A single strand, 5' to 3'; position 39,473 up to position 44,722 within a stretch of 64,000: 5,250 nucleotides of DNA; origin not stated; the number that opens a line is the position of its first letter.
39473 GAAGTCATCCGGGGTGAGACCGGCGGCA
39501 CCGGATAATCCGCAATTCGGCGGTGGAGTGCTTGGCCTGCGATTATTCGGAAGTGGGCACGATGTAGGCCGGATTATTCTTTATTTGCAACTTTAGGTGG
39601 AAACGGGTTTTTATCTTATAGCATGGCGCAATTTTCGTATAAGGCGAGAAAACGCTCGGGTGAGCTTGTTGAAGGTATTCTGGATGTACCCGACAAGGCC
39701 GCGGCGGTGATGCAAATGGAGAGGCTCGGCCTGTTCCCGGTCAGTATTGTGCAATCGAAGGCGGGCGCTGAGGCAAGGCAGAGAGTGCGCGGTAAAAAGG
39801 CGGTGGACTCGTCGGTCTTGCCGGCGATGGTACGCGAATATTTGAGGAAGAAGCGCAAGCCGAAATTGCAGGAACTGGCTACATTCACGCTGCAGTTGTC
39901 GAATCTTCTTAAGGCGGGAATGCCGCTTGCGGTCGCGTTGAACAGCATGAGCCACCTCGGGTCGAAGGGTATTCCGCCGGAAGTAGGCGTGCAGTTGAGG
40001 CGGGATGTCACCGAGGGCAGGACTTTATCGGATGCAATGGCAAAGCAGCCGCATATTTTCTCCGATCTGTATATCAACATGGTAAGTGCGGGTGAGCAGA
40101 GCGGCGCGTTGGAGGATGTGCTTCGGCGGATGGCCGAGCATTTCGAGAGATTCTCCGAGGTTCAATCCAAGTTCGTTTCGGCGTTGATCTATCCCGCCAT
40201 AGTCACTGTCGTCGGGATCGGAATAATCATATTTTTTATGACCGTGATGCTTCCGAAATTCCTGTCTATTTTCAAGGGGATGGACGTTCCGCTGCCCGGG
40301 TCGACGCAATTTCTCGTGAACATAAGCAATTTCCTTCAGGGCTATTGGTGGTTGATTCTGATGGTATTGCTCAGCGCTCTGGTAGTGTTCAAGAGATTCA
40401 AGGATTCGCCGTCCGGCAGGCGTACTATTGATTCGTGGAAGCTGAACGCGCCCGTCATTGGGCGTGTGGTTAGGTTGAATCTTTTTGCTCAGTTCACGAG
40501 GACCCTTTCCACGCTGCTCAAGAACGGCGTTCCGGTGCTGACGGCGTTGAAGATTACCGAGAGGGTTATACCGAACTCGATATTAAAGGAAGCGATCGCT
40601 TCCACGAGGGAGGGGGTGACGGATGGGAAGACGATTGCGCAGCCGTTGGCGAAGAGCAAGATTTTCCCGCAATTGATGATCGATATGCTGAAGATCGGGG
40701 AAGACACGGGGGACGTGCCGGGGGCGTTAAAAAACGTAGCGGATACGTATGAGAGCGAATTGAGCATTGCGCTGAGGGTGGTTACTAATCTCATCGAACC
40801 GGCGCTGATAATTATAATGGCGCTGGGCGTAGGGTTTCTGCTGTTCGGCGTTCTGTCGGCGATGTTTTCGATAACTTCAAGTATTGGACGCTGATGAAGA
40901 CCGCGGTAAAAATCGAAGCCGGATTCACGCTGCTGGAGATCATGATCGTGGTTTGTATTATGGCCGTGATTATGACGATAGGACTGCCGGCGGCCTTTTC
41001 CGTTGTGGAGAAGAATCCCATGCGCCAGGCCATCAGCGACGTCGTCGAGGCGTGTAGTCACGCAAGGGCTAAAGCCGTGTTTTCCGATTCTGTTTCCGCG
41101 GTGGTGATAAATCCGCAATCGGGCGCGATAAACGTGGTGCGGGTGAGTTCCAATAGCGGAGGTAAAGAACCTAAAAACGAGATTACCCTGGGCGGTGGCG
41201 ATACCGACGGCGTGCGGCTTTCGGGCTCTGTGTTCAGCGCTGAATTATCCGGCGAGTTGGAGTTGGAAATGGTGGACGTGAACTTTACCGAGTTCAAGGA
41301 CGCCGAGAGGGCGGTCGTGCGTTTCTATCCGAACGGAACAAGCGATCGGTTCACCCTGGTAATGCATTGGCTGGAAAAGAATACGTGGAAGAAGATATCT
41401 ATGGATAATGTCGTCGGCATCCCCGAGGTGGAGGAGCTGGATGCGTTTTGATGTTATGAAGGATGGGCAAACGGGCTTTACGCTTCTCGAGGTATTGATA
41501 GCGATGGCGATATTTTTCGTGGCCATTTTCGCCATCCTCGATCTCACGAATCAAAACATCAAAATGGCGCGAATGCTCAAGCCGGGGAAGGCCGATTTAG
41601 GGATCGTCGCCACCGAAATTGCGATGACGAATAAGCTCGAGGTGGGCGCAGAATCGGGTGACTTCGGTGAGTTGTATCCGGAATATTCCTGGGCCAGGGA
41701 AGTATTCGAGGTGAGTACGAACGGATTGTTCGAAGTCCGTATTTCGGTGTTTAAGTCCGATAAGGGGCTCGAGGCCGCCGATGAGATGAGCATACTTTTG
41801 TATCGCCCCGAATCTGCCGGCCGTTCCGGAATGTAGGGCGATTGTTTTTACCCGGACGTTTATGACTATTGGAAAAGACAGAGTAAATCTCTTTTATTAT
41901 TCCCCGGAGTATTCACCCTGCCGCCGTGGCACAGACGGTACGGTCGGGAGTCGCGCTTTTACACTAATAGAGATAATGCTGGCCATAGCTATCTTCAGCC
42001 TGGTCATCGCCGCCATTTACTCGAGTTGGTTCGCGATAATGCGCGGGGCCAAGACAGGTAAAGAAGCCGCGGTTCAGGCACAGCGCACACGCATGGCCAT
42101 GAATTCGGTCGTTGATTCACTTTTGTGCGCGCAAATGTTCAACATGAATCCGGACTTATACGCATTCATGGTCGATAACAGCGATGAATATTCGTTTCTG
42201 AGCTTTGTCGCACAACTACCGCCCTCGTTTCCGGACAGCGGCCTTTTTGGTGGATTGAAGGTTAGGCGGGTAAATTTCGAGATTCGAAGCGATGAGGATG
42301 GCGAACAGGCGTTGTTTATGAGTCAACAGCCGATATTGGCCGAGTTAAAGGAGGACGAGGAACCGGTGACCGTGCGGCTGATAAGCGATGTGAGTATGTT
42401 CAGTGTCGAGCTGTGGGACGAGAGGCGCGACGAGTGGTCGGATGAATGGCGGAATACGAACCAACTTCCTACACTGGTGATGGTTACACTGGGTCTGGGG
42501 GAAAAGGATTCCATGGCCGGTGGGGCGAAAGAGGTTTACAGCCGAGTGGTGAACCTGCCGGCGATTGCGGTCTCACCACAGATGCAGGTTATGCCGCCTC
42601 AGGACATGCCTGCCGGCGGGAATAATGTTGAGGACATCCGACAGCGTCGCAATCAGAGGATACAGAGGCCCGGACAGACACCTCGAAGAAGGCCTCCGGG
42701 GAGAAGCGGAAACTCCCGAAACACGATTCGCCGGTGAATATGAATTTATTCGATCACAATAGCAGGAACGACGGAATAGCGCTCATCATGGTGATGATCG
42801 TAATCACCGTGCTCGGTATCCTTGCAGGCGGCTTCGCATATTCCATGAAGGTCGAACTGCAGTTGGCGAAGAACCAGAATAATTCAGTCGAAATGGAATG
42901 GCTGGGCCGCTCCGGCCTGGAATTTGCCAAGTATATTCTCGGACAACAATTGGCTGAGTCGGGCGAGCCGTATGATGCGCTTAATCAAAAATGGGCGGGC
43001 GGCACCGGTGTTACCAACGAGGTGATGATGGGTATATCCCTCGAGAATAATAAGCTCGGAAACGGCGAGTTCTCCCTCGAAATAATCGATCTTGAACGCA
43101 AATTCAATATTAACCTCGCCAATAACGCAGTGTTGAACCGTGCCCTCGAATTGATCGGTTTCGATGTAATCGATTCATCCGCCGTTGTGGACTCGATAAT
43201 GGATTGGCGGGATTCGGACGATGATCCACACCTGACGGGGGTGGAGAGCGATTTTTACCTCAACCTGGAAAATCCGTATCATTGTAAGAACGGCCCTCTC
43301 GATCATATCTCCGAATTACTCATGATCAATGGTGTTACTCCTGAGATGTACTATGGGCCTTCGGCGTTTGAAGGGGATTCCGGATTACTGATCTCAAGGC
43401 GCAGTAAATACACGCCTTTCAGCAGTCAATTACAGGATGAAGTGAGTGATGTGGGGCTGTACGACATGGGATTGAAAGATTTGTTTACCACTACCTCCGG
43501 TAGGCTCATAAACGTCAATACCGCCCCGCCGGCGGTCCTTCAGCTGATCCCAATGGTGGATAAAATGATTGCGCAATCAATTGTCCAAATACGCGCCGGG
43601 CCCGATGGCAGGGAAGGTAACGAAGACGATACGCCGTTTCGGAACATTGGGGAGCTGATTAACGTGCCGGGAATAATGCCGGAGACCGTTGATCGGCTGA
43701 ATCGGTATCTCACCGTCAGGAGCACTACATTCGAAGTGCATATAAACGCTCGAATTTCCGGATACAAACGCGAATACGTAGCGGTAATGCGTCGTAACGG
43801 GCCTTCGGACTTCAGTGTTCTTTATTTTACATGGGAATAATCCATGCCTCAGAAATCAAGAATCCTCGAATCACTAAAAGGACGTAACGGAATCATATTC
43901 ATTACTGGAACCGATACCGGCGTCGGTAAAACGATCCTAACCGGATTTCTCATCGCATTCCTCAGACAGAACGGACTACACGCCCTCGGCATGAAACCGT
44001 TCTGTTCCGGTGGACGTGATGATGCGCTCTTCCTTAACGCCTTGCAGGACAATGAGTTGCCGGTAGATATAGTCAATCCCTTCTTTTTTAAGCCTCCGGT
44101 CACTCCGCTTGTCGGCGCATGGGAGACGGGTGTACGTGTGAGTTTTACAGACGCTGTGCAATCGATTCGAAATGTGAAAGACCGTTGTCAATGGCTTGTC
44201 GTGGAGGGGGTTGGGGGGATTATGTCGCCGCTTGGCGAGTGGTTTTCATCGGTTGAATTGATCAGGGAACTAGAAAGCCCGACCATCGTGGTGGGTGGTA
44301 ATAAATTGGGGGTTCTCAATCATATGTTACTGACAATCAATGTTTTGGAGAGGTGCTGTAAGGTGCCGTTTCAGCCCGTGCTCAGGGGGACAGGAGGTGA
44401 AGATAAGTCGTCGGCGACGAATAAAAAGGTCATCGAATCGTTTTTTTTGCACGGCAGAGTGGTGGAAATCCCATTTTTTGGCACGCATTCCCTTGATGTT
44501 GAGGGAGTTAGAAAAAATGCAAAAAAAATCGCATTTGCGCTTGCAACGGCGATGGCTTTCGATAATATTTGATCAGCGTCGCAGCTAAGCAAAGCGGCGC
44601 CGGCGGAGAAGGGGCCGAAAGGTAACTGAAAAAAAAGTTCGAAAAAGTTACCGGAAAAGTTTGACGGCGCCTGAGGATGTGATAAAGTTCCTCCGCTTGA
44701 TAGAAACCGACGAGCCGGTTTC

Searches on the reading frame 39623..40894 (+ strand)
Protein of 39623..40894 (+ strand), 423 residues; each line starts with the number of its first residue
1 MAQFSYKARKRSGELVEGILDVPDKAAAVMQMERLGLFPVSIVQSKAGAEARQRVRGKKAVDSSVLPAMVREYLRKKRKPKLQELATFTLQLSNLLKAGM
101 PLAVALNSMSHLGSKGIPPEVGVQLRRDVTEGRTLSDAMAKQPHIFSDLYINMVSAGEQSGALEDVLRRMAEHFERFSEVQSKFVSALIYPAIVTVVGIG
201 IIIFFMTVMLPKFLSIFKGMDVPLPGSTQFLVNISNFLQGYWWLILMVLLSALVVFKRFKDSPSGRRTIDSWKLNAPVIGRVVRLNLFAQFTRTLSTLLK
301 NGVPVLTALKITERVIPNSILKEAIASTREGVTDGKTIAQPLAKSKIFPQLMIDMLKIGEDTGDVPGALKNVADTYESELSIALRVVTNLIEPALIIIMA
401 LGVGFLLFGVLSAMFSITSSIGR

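Call 33: search_protein_families(library=pfam, proteins=[window:39623-40894:+], max_evalue=1)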
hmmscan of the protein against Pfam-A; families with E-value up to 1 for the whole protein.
window:39623-40894:+ (423 aa): 3 families
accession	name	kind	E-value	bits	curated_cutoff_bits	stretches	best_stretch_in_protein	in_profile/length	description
PF00482.28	T2SSF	-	1.6e-59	199.8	25.2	2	88-211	1-125/125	Type II secretion system (T2SS), protein F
PF13980.11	UPF0370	-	0.061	13.9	28.1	1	237-254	3-20/61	Uncharacterised protein family (UPF0370)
PF01544.23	CorA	-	0.52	10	27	0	145-256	193-287/292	CorA-like Mg2+ transporter protein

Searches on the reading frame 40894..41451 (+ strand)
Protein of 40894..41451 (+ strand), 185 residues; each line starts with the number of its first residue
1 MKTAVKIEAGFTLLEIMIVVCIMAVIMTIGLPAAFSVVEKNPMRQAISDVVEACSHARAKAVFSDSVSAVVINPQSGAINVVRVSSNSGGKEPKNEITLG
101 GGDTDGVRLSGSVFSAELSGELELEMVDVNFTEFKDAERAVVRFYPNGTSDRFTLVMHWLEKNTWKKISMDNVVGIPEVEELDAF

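Call 78: search_protein_families(library=pfam, proteins=[window:40894-41451:+], max_evalue=0.01)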
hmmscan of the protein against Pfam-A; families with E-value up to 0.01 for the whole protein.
window:40894-41451:+ (185 aa): 1 family
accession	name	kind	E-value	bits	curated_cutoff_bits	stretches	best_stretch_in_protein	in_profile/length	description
PF07963.17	N_methyl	-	0.00023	21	21.2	1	8-30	4-26/27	Prokaryotic N-terminal methylation motif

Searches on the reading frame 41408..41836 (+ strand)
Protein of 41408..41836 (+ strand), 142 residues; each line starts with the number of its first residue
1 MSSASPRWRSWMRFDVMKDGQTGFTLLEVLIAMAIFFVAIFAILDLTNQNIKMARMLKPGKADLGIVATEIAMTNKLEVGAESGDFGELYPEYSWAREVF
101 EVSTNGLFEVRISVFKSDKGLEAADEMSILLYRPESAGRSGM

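Call 78: search_protein_families(library=pfam, proteins=[window:41408-41836:+], max_evalue=0.01)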
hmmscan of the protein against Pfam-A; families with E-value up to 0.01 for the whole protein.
window:41408-41836:+ (142 aa): 1 family
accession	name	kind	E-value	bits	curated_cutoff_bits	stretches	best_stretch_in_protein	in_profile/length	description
PF07963.17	N_methyl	-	5.8e-07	29.3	21.2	1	21-43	4-26/27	Prokaryotic N-terminal methylation motif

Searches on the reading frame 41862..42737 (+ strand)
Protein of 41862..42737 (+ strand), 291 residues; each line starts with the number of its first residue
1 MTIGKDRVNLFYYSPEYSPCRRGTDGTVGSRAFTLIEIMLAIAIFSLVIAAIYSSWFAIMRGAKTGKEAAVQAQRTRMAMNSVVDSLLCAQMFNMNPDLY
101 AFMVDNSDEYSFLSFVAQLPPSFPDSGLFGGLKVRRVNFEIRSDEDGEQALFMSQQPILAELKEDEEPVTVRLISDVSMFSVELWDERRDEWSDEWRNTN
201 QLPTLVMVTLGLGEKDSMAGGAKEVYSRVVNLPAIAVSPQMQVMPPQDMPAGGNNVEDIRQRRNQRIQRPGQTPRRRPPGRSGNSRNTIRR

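Call 78: search_protein_families(library=pfam, proteins=[window:41862-42737:+], max_evalue=0.01)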
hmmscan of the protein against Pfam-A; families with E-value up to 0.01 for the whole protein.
window:41862-42737:+ (291 aa): 2 families
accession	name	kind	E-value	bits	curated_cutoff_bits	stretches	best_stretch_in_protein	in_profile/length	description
PF07963.17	N_methyl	-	1.5e-06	28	21.2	1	30-53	4-27/27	Prokaryotic N-terminal methylation motif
PF11612.13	T2SSJ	-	5.2e-06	27.2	28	1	151-214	69-132/140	Type II secretion system (T2SS), protein J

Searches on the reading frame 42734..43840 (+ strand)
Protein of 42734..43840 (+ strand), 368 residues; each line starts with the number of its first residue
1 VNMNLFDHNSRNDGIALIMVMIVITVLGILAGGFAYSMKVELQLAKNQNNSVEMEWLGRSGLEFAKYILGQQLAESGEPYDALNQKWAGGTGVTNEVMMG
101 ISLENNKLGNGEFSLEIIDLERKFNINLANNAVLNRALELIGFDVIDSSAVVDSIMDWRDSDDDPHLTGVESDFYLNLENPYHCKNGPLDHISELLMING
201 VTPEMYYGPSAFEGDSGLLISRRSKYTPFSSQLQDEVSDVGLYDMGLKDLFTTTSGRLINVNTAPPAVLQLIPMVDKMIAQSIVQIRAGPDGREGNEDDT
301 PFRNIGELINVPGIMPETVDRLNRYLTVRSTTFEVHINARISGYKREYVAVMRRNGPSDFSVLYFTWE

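Call 78: search_protein_families(library=pfam, proteins=[window:42734-43840:+], max_evalue=0.01)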
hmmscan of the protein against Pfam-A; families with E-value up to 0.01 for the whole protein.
window:42734-43840:+ (368 aa): 3 families
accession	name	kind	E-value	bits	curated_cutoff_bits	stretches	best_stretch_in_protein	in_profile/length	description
PF21687.3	T2SSK_1st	-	4.4e-21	76.1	26.2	1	127-206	16-95/107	Type II secretion system (T2SS), protein K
PF12836.13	HHH_3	-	7.9e-11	42.3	27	1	257-327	4-65/65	Helix-hairpin-helix motif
PF03934.19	T2SSK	-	0.0004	21.1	24.2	1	259-328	1-62/63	Type II secretion system (T2SS), protein K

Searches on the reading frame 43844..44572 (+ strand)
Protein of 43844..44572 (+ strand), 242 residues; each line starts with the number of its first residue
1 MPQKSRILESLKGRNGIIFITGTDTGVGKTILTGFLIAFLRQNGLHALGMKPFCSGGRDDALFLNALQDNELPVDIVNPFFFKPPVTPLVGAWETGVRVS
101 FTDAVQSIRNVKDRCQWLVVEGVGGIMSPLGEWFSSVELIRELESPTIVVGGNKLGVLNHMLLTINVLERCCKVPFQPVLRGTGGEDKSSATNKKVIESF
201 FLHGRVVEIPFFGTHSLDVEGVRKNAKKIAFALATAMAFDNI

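Call 78: search_protein_families(library=pfam, proteins=[window:43844-44572:+], max_evalue=0.01)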
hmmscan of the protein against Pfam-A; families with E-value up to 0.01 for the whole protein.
window:43844-44572:+ (242 aa): 2 families
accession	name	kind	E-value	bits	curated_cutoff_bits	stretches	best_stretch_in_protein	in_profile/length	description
PF13500.12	AAA_26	-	1.2e-24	87.7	27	1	18-170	3-154/198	AAA domain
PF01656.29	CbiA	-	0.003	18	25.4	1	18-51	1-34/125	CobQ/CobB/MinD/ParA nucleotide binding domain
